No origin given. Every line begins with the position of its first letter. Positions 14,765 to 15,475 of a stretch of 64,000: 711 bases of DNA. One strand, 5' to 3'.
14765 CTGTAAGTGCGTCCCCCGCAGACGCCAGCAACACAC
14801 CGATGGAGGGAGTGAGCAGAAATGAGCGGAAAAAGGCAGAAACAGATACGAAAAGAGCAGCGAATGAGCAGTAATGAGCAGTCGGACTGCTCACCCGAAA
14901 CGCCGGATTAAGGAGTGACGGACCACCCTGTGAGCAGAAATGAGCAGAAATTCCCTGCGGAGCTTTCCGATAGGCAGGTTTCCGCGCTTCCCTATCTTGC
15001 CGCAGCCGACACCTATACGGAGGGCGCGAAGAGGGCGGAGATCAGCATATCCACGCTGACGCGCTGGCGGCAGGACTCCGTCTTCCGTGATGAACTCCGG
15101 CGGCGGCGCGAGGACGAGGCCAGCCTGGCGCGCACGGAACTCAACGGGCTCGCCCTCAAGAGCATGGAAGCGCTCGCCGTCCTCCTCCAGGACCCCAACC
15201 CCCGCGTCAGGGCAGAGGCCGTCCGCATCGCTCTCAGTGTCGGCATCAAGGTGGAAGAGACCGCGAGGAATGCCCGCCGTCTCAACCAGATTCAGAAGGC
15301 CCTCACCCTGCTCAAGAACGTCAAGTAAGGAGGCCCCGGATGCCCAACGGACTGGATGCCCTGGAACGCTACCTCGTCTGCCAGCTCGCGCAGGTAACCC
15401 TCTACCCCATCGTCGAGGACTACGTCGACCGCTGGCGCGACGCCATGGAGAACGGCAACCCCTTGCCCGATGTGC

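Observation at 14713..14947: Operator-like 16-bp palindrome and 10-bp-phased TGAGCAG iterons upstream of and inside the start of the HTH gene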

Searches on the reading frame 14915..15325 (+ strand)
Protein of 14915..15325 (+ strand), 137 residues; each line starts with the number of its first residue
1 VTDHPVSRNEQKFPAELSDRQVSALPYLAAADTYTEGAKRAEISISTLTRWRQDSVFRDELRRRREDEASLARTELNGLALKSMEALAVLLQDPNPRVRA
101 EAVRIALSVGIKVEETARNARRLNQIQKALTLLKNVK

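Call 6: search_protein_families(library=pfam, proteins=[window:14915-15325:+], max_evalue=1)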
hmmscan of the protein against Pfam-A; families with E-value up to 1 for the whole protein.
window:14915-15325:+ (137 aa): 6 families
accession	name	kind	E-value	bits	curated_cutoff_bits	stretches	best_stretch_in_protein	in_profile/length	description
PF01527.26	HTH_Tnp_1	-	0.0014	19.3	24.1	1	11-55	5-47/75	Transposase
PF13646.12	HEAT_2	-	0.013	16.2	27.7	1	83-105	32-54/88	HEAT repeats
PF02985.28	HEAT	-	0.021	15.5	23.5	1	85-103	3-21/31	HEAT repeat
PF13513.12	HEAT_EZ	-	0.047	14.7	27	1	78-104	24-50/55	HEAT-like repeat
PF13022.12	HTH_Tnp_1_2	-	0.055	14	27.9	1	16-66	7-61/122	Helix-turn-helix of insertion element transposase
PF09450.16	DUF2019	-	0.095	13.1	23.3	1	83-116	47-81/105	Domain of unknown function (DUF2019)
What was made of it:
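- On Pfam PF13022 HTH_Tnp_1_2 (phBC6A51-type HTH): The window protein scores 14.0 bits (E 0.055), below the cut-off (call 6).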

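Call 7: search_protein_families(library=phrogs, proteins=[window:14915-15325:+], max_evalue=1)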
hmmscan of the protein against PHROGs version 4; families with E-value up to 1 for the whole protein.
window:14915-15325:+ (137 aa): 7 families
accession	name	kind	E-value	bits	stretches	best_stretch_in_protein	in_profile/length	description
phrog_2538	-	head and packaging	0.00013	23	1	16-105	2-86/129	terminase small subunit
phrog_7344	-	head and packaging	0.0061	17.8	1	15-100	11-94/161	terminase small subunit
phrog_4044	-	head and packaging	0.0099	16.4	1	17-56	25-65/180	terminase small subunit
phrog_3218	-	head and packaging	0.02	15.7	1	14-70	16-73/152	terminase small subunit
phrog_18721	-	unknown function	0.19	12.9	1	34-86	30-81/146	-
phrog_4151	-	DNA, RNA and nucleotide metabolism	0.23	12.2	1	27-54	17-43/154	DNA binding protein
phrog_17819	-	unknown function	0.58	11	1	35-51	26-42/60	-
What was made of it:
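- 14930..15328 (+): Core ORF (132 aa) of the small-terminase-like HTH protein. The listed ORF starts at GTG 14915 (137 aa). The family's long form would start at ATG 14822 (168 aa), but it is interrupted here. PHROG terminase small subunit, E 1.3e-4 (call 7).
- On Plasmid/replicon iterons: No Rep-like protein (calls 6, 7).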

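Call 12: find_homologous_proteins(query=window:14915-15325:+, max_evalue=0.001)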
Query window:14915-15325:+ (137 aa): 53 proteins with E <= 0.001 among 216 candidates.
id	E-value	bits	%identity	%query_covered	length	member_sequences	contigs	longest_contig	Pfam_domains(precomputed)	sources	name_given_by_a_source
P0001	2.3e-73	262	94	100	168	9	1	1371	-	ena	-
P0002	5.7e-64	232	84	99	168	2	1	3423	-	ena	-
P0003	1.2e-63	231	84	99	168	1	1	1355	-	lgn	-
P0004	7.6e-61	222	88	92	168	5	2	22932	-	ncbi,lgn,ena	-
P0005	1.3e-60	221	82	99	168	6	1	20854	-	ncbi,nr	ncbi:MAG: hypothetical protein F4045_02020 [Chloroflexi bacterium]|nr:hypothetical protein [Chlorofl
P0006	2.0e-58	214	80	99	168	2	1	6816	-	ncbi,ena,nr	ncbi:MAG: hypothetical protein F4Y96_01080 [Chloroflexi bacterium]|nr:hypothetical protein [Chlorofl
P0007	2.8e-57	210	79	98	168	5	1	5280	-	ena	-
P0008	1.4e-56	208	79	99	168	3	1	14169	-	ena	-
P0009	2.6e-56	207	78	99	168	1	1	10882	-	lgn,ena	-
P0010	3.4e-56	207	80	96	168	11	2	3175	-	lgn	-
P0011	7.5e-56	205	78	97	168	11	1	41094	-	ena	-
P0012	1.6e-55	204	78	99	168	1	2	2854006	-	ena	-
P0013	1.6e-55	204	77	98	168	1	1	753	-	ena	-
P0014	5.1e-54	200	76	99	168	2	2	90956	-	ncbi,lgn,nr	ncbi:MAG: hypothetical protein OXL97_11100 [Chloroflexota bacterium]|nr:hypothetical protein [Chloro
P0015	1.1e-53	198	74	97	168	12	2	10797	-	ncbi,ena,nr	ncbi:MAG: hypothetical protein F4Y96_05175 [Chloroflexi bacterium]|nr:hypothetical protein [Chlorofl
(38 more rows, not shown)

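Call 16: find_related_loci(query=A1, collection=genome_contigs, flank=4000)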
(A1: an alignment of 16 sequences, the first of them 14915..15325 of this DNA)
Query A1 (137 aa) in genome_contigs; peptide patterns used: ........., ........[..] (x = any residue, [..] = any of these).
76 stretches matched a pattern; 28 encode a relative of the query (tblastn E <= 1e-3); 28 distinct loci.
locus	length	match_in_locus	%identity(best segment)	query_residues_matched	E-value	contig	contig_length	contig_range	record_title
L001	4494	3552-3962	92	1-137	3e-72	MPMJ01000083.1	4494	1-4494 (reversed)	MAG: SAR202 cluster bacterium bin16 NODE_10447_length_4494_cov_8.85871_ID_20893, whole genome shotgun sequence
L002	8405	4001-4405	82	3-137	9e-70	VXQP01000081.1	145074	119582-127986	MAG: Chloroflexi bacterium isolate SB0664_bin_11 NODE_109_length_145074_cov_21.835559, whole genome shotgun sequence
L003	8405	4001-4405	79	3-137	2e-66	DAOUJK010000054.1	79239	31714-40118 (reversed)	MAG TPA_asm: Dehalococcoidia bacterium isolate S32_261 k113_3919226, whole genome shotgun sequence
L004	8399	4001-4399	80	5-137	3e-66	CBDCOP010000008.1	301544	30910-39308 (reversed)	MAG: Dehalococcoidia bacterium isolate 0cbdef8c-498a-4e31-a88f-bb18f8401b77 genome assembly, contig: contig_8, whole gen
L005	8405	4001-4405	77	3-137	4e-64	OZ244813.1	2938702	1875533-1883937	MAG: Dehalococcoidia bacterium isolate c597d9ae-e839-4a6c-83f3-3d6bda73bc97 genome assembly, chromosome: 1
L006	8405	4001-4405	76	3-137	2e-63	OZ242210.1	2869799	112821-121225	MAG: Dehalococcoidia bacterium isolate 2dcd4ef8-4200-4d3b-942c-b6f2e12e8c0d genome assembly, chromosome: 1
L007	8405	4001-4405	76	3-137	1e-62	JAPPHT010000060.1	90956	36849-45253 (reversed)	MAG: Chloroflexota bacterium isolate RHO1_bin_8 NODE_572_length_90956_cov_19.564449, whole genome shotgun sequence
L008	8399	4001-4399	74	5-137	9e-62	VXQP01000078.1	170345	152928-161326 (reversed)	MAG: Chloroflexi bacterium isolate SB0664_bin_11 NODE_75_length_170345_cov_23.130378, whole genome shotgun sequence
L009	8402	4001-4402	76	4-137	1e-61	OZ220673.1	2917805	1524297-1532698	MAG: Dehalococcoidia bacterium isolate 74ad39ee-730f-4e91-a86b-9a5c45ef094d genome assembly, chromosome: 1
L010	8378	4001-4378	88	12-137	2e-60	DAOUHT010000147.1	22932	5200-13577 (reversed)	MAG TPA_asm: Dehalococcoidia bacterium isolate S18_111 53411, whole genome shotgun sequence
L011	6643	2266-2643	88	12-137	1e-60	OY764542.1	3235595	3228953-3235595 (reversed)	MAG: Dehalococcoidia bacterium isolate 6a5b5718-e0ca-4583-9154-875545b380e3 genome assembly, chromosome: 1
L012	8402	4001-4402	71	4-137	2e-59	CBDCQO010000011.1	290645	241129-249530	MAG: Dehalococcoidia bacterium isolate 69a24162-ed58-4481-bed2-2caa30729e5d genome assembly, contig: contig_11, whole ge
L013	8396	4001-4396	73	6-137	2e-57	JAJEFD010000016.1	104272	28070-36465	MAG: Dehalococcoidia bacterium isolate p16x34bins.71 k141_916378, whole genome shotgun sequence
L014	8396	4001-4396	72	6-137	9e-57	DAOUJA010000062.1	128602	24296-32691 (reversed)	MAG TPA_asm: Dehalococcoidia bacterium isolate S32_235 k113_943488, whole genome shotgun sequence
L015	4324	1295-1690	72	6-137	2e-56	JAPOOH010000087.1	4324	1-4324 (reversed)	MAG: Chloroflexota bacterium isolate APA_bin_2 c_000000114477, whole genome shotgun sequence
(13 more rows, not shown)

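Call 26: find_related_loci(query=A1, collection=viral_contigs, flank=8000)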
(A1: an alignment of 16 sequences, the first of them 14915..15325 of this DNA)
Query A1 (137 aa) in viral_contigs; peptide patterns used: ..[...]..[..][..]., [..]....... (x = any residue, [..] = any of these).
105 stretches matched a pattern, but none encodes a relative of the query by tblastn (E <= 1e-3).
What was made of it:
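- On Phage small terminase (TerS): No relatives in IMG/VR (call 26).
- Closest known: pac region of Bacillus phages SPP1/SF6. Different: There is no phage here: no large terminase, portal or capsid, and no viral relatives (call 26).
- No relatives were found in 2.9 million viral contigs (call 26).
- Tried and rejected: No relatives in viral contigs (call 26).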

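Call 28: search_protein_representatives(alignment_id=A1)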
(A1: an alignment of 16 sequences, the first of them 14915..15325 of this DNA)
Query: 16 sequences, 168 profile positions. Proteins with E-value up to 0.001 (for the whole library): 2116; up to 1e-10: 225; up to 1e-30: 7. The best 150 are listed.
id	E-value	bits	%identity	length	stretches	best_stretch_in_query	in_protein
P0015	1.7e-86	304.5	-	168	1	1-168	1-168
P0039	5.9e-52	192.1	-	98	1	71-168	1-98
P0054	8.8e-45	168.7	-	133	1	44-168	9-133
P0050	5.2e-42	159.7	-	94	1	33-116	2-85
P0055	8.1e-34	133.0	-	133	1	46-166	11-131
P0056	3.2e-31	124.6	-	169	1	35-168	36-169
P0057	3.5e-31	124.5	-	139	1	47-164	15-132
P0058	2.7e-30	121.6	-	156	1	39-159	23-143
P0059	8.9e-30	119.9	-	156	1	32-164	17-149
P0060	2.2e-29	118.6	-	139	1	41-166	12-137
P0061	6.7e-29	117.0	-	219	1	34-163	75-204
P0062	9.4e-29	116.6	-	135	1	41-163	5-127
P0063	1.0e-28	116.5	-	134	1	38-165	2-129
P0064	1.1e-28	116.4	-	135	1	47-165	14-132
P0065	2.6e-28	115.1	-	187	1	23-166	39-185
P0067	1.6e-26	109.3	-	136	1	38-161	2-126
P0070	1.0e-25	106.7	-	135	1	38-165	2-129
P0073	2.7e-25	105.3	-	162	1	37-166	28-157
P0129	4.1e-17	78.7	-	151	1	37-156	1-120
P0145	3.9e-16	75.5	-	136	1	37-164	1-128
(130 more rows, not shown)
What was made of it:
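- The profile search finds 2,116 cluster representatives (call 28).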

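Call 31: search_protein_families(library=pfam, alignment_id=A2, max_evalue=0.01)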
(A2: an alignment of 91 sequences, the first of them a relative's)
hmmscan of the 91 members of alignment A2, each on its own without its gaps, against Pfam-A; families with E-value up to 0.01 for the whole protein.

A. member 1, P0001 (168 aa): 1 family
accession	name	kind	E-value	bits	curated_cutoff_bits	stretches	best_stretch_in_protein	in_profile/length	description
PF13646.12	HEAT_2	-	0.0083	16.8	27.7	0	114-136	32-54/88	HEAT repeats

B. families by the number of members that match (of 91 scanned): 32 families (the first 25 are shown)
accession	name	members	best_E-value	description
PF13022.12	HTH_Tnp_1_2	61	1.3e-08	Helix-turn-helix of insertion element transposase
PF13551.12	HTH_29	26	2e-05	Winged helix-turn helix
PF01527.26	HTH_Tnp_1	17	0.00013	Transposase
PF13384.12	HTH_23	15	3.6e-06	Homeodomain-like domain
PF13518.12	HTH_28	15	0.00015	Helix-turn-helix domain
PF13646.12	HEAT_2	13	2.6e-05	HEAT repeats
PF02985.28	HEAT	7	0.00013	HEAT repeat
PF13513.12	HEAT_EZ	6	5e-06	HEAT-like repeat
PF12728.13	HTH_17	6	0.00042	Helix-turn-helix domain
PF13542.12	HTH_Tnp_ISL3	6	0.00062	Helix-turn-helix domain of transposase family ISL3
PF00376.29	MerR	5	0.0013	MerR family regulatory protein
PF13411.12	MerR_1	4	0.0013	MerR HTH family regulatory protein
PF01710.22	HTH_Tnp_IS630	4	0.0033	Transposase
PF20432.4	Xre-like-HTH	2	0.00023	Antitoxin Xre-like helix-turn-helix domain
PF09450.16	DUF2019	2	0.00026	Domain of unknown function (DUF2019)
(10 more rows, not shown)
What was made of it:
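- On Pfam PF13022 HTH_Tnp_1_2 (phBC6A51-type HTH): Of 91 aligned relatives, 61 match at E <= 0.01, best 1.3e-8 (call 31).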

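Call 32: search_solved_structures(query=A2, max_evalue=1)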
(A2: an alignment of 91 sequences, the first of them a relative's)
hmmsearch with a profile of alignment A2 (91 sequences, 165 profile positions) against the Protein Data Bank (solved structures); distinct sequences matched with E-value up to 1: 56.
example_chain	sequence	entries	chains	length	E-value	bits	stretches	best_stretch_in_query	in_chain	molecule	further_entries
9sah_A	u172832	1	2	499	2.3e-14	56.6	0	106-130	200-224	E4-NB2 synthetic fusion protein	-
4zv6_A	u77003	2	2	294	8.1e-13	51.6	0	106-130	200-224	AlphaRep-7 | alpha-Rep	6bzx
4xl5_C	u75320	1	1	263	2.6e-12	50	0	106-131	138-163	bGFP-A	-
6gwc_C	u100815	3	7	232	8.1e-09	38.6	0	106-130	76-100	iE5 ALPHAREP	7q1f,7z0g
8aw4_A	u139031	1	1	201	2.1e-08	37.3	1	106-130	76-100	ALPHAREP bB-E3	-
6fsq_A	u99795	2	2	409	2.9e-08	36.8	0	106-130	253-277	alphaRep A3_bGFPD | A3_bGFPD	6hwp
9rhz_A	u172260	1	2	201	2.2e-07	33.9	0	106-130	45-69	ALPHAREP bE5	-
4rv1_A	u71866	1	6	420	4.2e-07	33.1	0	107-135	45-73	Engineered Protein OR497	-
6gx7_E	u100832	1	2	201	1e-06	31.7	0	106-130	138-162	iiiA5 ALPHAREP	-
4rzp_A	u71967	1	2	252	1.8e-06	31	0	106-139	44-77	Engineered Protein OR366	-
7p0h_A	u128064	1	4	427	4.6e-06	29.6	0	106-130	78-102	Helicobacter pylori ComF fused to an artificial alphaREP crystallization helper (named B2)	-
6gwd_G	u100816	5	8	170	6.5e-06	29.2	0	106-131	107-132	iiH5 ALPHAREP | iih5 Alpha Repeating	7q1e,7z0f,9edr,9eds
4xvp_D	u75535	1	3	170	1.5e-05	28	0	106-129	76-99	BGFP-C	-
6ft5_A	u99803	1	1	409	5e-05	26.3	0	106-129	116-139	alphaRep A3_A3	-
8aw4_B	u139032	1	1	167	0.00011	25.2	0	106-130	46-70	ALPHAREP bGFPD-YY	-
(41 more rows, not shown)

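Call 35: predict_structure(alignment_id=A2)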
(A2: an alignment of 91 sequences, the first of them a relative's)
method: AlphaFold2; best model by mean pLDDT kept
length: 168 residues; sequences in the alignment: 91
mean_pLDDT: 87.7   pTM: 0.62
mean pLDDT of the five models: 87.7, 86.7, 86.4, 86.1, 85.1
residues with pLDDT >= 90: 123; 70-90: 8; 50-70: 33; < 50: 4
segments of 3 or more residues with pLDDT < 50: none
pLDDT, mean of each block of 10 residues (from residue 1): 64 62 53 58 88 98 97 98 98 96 96 97 98 98 97 98 96
secondary structure, 60 per line:
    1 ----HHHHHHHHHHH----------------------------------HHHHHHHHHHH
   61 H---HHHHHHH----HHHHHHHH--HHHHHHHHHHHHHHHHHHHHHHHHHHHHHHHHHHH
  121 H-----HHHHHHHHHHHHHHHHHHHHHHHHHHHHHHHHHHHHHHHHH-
elements in order: H5-15 H50-61 H65-71 H76-83 H86-121 H127-167
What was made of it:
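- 14930..15328 (+): AF2 model with pLDDT 87.7: HTH plus two long helices (call 35).
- On Phage small terminase (TerS): AF2 model with pLDDT 87.7: helices 50-61, 65-71, 76-83, 86-121 and 127-167 (call 35).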

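Call 40: find_encoding_contigs(protein=P0055, flank=3000, max_places=2)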
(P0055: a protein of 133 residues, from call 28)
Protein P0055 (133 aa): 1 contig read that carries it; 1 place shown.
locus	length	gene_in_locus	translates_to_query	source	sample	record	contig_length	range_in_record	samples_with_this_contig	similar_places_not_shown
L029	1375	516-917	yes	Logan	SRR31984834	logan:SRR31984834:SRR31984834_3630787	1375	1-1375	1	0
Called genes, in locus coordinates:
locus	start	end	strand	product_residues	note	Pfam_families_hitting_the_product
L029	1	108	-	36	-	?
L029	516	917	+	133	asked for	-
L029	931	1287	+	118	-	-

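Call 41: fold_search(model_id=the predicted structure, library=pdb)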
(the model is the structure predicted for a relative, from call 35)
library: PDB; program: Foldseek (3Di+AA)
matches with E <= 10: 162; with E <= 0.001: 0
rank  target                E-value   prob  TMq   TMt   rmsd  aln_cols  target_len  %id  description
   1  2ao9_C                3.6e-02  0.99  0.31  0.42   6.4       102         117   18  Structural Genomics, The crystal structure of a Phage protein (phBC6A51) from Bacillus cereus ATCC 14579 (released 2005-09-27)
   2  2ao9_E                4.3e-02  0.99  0.30  0.42   6.0        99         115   18  Structural Genomics, The crystal structure of a Phage protein (phBC6A51) from Bacillus cereus ATCC 14579 (released 2005-09-27)
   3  2ao9_H                4.9e-02  0.98  0.30  0.42   6.3       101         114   18  Structural Genomics, The crystal structure of a Phage protein (phBC6A51) from Bacillus cereus ATCC 14579 (released 2005-09-27)
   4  2ao9_A                5.6e-02  0.99  0.32  0.44   6.1       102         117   18  Structural Genomics, The crystal structure of a Phage protein (phBC6A51) from Bacillus cereus ATCC 14579 (released 2005-09-27)
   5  2ao9_F                5.6e-02  0.99  0.31  0.44   6.1        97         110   18  Structural Genomics, The crystal structure of a Phage protein (phBC6A51) from Bacillus cereus ATCC 14579 (released 2005-09-27)
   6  2ao9_B                9.3e-02  0.98  0.31  0.44   6.0        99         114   18  Structural Genomics, The crystal structure of a Phage protein (phBC6A51) from Bacillus cereus ATCC 14579 (released 2005-09-27)
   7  7joq_7                2.5e-01  0.75  0.29  0.41   6.4        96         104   14  Structure of NV1 small terminase (released 2020-11-11)
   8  2ao9_I                3.7e-01  0.51  0.26  0.33   6.4        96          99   19  Structural Genomics, The crystal structure of a Phage protein (phBC6A51) from Bacillus cereus ATCC 14579 (released 2005-09-27)
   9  7joq_0                5.1e-01  0.41  0.27  0.36   6.1       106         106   12  Structure of NV1 small terminase (released 2020-11-11)
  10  5hev_B                6.1e-01  0.41  0.21  0.17   5.7        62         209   16  Crystal Structure of the beryllofluoride-activated LiaR from Enterococcus faecium (released 2016-11-16)
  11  3hef_B                7.0e-01  0.23  0.23  0.27   9.8       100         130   17  Crystal structure of the bacteriophage Sf6 terminase small subunit (released 2010-02-09)
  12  7joq_G                8.4e-01  0.33  0.26  0.35   6.0       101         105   11  Structure of NV1 small terminase (released 2020-11-11)
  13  1b9m_A                1.0e+00  0.75  0.18  0.12   1.3        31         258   32  REGULATOR FROM ESCHERICHIA COLI (released 2000-03-15)
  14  1b9n_B                1.1e+00  0.33  0.20  0.15   7.5        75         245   21  REGULATOR FROM ESCHERICHIA COLI (released 2000-03-15)
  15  7z0t_G                1.2e+00  0.08  0.13  0.10  16.2       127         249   17  Structure of the Escherichia coli formate hydrogenlyase complex (aerobic preparation, composite structure) (released 2022-09-28)
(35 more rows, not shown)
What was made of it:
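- On Phage small terminase (TerS): The best PDB matches are 2ao9 (phBC6A51; prob 0.99, E 0.04), then the NV1 and Sf6 small terminases (call 41).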

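Call 43: find_encoding_contigs(protein=P0058, flank=3000, max_places=1)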
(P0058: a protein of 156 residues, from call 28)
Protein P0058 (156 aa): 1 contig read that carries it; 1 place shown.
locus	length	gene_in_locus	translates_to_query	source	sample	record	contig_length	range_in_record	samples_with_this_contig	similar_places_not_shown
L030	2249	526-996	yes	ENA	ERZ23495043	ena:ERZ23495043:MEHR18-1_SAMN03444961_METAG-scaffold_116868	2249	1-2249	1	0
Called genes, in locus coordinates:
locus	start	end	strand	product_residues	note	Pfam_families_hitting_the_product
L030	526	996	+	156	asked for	-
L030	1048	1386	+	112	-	-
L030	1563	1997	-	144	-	-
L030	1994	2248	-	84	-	?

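Call 44: find_encoding_contigs(protein=P0067, flank=3000, max_places=1)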
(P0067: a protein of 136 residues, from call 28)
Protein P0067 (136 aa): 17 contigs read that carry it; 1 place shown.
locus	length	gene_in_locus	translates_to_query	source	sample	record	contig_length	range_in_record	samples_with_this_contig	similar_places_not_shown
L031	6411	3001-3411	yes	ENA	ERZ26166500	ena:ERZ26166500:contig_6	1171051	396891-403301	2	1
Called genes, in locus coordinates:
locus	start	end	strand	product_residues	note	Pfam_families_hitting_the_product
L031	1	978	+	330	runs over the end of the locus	PF02775:TPP_enzyme_C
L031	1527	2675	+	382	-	PF01594:AI-2E_transport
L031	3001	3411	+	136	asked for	-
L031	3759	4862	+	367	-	PF01070:FMN_dh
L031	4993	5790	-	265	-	PF00561:Abhydrolase_1, PF12146:Hydrolase_4, PF12697:Abhydrolase_6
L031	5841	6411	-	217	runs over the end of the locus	PF03070:TENA_THI-4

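Call 45: find_encoding_contigs(protein=P0073, flank=3000, max_places=1)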
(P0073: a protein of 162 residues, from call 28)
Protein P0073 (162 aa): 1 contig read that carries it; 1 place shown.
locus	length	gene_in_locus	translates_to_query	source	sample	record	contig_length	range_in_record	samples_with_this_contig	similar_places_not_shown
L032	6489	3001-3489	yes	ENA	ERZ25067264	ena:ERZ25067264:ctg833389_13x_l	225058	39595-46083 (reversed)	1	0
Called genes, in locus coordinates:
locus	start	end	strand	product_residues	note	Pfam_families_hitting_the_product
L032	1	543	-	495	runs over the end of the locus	-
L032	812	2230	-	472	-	-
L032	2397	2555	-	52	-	-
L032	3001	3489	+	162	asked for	-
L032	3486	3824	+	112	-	-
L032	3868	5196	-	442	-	PF01546:Peptidase_M20, PF07687:M20_dimer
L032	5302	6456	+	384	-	PF02595:Gly_kinase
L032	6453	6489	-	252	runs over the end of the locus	PF02589:LUD_dom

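Call 46: find_encoding_contigs(protein=P0129, flank=3000, max_places=1)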
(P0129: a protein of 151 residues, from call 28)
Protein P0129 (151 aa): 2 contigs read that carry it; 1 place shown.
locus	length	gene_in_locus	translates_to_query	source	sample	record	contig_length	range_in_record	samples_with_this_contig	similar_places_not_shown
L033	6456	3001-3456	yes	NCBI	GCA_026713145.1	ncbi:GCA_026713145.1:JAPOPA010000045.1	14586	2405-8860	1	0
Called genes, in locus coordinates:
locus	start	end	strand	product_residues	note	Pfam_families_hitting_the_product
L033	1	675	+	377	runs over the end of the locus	PF04551:GcpE, PF26540:GcpE_C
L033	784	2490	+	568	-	PF00587:tRNA-synt_2b, PF04073:tRNA_edit, PF03129:HGTP_anticodon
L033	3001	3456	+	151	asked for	-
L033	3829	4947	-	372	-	PF00561:Abhydrolase_1 (weak), PF12146:Hydrolase_4, PF12697:Abhydrolase_6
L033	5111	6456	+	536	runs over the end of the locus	PF02776:TPP_enzyme_N, PF00205:TPP_enzyme_M, PF02775:TPP_enzyme_C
